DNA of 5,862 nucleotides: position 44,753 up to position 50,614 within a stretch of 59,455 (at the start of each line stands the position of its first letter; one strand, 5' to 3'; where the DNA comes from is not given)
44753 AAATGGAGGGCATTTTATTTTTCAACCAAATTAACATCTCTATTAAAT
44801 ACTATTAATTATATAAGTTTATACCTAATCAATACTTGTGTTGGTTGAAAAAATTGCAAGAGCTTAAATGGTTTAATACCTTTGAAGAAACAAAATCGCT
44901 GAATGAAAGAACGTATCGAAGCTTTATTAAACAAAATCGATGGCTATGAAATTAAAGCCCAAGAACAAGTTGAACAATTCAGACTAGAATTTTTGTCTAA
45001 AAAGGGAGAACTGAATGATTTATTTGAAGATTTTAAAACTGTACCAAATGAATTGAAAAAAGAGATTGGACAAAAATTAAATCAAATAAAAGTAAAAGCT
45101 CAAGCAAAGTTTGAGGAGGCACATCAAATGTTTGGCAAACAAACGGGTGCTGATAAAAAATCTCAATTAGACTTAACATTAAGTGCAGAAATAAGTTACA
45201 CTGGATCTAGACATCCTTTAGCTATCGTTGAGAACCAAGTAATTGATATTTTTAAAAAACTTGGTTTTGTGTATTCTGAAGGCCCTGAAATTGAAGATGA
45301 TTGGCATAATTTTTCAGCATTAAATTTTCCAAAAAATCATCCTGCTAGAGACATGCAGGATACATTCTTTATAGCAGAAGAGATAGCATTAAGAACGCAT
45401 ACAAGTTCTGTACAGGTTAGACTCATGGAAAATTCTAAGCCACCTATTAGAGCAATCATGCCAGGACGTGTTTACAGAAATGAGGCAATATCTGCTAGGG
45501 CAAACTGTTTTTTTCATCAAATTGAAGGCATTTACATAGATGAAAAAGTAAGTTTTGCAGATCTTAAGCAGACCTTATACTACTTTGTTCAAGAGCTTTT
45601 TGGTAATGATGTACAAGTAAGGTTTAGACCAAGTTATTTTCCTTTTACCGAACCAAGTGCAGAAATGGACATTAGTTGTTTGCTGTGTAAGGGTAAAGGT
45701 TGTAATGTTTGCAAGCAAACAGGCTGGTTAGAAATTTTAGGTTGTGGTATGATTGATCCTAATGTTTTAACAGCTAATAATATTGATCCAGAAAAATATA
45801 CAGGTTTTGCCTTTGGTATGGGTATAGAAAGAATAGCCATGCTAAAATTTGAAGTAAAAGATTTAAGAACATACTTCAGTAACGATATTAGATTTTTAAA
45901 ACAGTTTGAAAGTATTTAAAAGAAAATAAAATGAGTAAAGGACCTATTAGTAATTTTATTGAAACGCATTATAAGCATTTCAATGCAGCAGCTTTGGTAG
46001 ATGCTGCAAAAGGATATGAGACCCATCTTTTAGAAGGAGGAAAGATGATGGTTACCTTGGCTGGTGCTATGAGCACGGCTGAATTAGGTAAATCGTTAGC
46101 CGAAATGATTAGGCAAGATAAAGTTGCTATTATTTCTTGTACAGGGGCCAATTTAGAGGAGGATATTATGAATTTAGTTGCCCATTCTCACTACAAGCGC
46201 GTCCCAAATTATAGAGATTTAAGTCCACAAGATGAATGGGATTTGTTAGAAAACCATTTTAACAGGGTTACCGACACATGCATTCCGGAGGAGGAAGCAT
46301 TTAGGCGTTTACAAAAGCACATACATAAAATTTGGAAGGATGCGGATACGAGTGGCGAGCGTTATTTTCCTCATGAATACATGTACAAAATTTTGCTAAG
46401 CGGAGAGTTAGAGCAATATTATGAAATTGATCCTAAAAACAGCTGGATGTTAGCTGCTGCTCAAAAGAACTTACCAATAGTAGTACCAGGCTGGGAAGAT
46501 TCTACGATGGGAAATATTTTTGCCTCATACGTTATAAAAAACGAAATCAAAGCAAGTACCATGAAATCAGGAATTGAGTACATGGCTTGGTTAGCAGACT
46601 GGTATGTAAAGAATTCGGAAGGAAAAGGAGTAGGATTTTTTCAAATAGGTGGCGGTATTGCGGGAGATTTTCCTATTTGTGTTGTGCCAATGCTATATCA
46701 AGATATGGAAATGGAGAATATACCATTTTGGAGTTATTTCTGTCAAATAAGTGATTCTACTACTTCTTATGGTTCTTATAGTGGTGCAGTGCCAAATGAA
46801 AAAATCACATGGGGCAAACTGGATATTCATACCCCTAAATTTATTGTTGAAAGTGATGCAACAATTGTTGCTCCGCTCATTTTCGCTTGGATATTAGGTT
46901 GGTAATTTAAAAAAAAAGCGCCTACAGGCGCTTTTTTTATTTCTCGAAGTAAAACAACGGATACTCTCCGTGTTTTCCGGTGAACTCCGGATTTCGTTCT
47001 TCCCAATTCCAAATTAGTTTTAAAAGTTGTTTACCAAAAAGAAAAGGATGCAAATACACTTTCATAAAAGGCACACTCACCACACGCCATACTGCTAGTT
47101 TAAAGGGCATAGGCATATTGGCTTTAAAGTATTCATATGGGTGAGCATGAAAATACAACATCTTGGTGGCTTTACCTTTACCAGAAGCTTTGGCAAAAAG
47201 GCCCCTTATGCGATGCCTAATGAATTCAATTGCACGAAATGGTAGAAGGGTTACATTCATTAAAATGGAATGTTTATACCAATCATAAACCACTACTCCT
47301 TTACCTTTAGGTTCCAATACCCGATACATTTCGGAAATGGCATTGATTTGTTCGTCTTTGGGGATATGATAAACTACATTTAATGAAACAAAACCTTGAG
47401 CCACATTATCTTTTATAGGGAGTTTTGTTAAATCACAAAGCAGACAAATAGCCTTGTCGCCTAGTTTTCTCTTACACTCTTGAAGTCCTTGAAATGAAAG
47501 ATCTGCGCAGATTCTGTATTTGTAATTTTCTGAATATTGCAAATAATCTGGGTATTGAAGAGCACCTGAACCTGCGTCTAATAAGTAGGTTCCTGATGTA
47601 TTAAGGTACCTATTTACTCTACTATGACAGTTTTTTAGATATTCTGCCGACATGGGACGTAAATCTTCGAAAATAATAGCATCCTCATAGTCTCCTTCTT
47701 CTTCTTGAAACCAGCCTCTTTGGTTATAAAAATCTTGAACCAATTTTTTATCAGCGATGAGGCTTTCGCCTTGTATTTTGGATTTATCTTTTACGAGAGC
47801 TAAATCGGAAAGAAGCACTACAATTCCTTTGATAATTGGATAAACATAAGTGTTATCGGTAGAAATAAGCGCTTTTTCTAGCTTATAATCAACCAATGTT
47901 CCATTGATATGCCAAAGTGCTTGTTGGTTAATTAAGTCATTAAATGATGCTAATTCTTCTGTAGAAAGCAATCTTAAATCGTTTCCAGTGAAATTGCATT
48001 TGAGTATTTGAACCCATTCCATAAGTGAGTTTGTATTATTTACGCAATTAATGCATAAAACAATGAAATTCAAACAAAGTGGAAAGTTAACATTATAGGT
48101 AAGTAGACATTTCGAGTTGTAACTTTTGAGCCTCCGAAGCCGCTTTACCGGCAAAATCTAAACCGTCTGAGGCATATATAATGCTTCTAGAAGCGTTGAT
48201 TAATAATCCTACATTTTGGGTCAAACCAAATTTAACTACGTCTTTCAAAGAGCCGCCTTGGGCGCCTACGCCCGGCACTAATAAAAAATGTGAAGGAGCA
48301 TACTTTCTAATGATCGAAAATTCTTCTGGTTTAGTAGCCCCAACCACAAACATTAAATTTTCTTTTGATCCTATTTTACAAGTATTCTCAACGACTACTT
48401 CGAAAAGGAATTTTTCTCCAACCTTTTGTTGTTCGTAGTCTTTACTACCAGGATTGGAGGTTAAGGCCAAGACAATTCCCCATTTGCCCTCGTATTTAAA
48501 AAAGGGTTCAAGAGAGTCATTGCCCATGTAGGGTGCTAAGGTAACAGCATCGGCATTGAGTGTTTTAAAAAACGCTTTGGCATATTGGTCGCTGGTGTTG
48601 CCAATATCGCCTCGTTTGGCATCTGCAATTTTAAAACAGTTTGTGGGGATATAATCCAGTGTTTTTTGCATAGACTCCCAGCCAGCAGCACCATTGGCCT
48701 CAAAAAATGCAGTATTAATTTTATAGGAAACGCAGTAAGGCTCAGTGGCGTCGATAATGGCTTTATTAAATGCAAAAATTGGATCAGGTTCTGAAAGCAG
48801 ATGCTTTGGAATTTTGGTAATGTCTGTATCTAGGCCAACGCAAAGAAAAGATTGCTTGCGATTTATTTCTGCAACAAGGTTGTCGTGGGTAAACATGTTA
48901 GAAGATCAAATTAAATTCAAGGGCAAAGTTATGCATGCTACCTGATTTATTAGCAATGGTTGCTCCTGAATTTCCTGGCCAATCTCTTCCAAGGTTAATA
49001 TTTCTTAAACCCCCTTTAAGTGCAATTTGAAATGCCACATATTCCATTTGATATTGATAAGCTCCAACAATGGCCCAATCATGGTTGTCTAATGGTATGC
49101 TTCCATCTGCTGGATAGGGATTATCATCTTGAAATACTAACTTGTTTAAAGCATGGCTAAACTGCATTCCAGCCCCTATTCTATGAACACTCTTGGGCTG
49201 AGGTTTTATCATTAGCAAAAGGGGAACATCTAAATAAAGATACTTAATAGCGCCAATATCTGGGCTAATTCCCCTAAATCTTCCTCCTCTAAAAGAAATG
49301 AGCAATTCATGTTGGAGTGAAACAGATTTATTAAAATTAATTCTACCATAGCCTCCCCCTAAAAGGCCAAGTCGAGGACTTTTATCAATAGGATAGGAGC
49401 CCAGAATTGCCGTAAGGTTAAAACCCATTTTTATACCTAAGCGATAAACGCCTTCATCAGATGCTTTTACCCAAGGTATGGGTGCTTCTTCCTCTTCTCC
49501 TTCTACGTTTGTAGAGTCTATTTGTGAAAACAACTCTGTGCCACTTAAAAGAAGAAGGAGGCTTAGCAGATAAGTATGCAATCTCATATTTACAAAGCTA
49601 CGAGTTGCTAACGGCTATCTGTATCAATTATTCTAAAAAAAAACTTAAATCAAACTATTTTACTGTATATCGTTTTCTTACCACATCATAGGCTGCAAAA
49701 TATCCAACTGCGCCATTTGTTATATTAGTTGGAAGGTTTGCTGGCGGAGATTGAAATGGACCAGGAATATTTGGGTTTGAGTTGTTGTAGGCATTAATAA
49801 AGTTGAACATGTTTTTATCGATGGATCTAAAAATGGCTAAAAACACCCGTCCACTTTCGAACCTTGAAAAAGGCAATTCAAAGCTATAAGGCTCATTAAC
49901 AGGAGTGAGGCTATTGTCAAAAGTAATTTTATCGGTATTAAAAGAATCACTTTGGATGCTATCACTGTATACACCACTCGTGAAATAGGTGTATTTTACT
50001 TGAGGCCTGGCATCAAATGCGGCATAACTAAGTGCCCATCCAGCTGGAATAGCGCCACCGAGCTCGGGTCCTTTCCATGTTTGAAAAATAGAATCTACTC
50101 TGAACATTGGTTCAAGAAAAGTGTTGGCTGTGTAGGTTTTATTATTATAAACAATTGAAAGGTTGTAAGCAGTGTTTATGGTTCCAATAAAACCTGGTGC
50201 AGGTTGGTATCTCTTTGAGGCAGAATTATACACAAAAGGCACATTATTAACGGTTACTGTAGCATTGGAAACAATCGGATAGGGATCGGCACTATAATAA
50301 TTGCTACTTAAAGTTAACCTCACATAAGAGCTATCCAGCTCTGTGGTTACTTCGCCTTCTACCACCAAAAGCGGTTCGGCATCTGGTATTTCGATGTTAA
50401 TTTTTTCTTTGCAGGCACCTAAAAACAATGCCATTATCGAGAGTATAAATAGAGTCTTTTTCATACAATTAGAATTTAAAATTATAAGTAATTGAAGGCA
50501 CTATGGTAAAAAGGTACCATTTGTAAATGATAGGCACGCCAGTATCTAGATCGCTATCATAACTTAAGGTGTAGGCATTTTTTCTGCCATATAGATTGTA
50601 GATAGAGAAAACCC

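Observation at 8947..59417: Strongly over-represented short motif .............(R)A scattered through unrelated genes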

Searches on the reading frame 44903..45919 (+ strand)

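Call 65: search_protein_families(library=pfam, proteins=[window:44903-45919:+])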
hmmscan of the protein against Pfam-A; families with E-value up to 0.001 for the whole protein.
window:44903-45919:+ (338 aa): 2 families
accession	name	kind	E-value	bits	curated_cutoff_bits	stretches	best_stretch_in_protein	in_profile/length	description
PF01409.25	tRNA-synt_2d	-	1.4e-96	323.2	19.8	1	89-335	2-246/246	tRNA synthetases class II core domain (F)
PF02912.23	Phe_tRNA-synt_N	-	6.1e-15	55.4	22.3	1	20-76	3-59/69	Aminoacyl tRNA synthetase class II, N-terminal domain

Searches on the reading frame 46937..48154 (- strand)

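Call 65: search_protein_families(library=pfam, proteins=[window:46937-48154:-])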
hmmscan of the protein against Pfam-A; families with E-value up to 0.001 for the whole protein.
window:46937-48154:- (405 aa): 2 families
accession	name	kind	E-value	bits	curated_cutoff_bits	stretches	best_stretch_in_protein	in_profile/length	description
PF08241.18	Methyltransf_11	-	2.2e-10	41.5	21.2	1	192-286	1-93/95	Methyltransferase domain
PF13649.12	Methyltransf_25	-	1.6e-07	32.4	27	1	192-284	2-97/97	Methyltransferase domain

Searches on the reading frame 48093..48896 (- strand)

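Call 13: search_protein_families(library=pfam, proteins=[window:48093-48896:-])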
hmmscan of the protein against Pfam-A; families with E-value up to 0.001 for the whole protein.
window:48093-48896:- (267 aa): 1 family
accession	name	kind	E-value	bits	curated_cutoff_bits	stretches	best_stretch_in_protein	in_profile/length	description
PF00215.30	OMPdecase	-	1.2e-25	91.1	27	1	18-244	3-213/221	Orotidine 5'-phosphate decarboxylase / HUMPS family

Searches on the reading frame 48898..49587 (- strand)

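Call 65: search_protein_families(library=pfam, proteins=[window:48898-49587:-])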
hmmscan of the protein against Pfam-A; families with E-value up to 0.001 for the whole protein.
window:48898-49587:- (229 aa): 1 family
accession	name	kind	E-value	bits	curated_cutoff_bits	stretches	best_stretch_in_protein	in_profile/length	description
PF13568.12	OMP_b-brl_2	-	2.4e-07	31.4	27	1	49-149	10-121/175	Outer membrane protein beta-barrel domain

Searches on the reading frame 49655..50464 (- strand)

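Call 65: search_protein_families(library=pfam, proteins=[window:49655-50464:-])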
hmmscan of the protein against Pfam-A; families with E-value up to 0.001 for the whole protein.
window:49655-50464:- (269 aa): 1 family
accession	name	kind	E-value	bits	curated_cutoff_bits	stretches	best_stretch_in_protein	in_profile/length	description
PF14054.11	DUF4249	-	1.2e-16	61.6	28.5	1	20-265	2-269/269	Domain of unknown function (DUF4249)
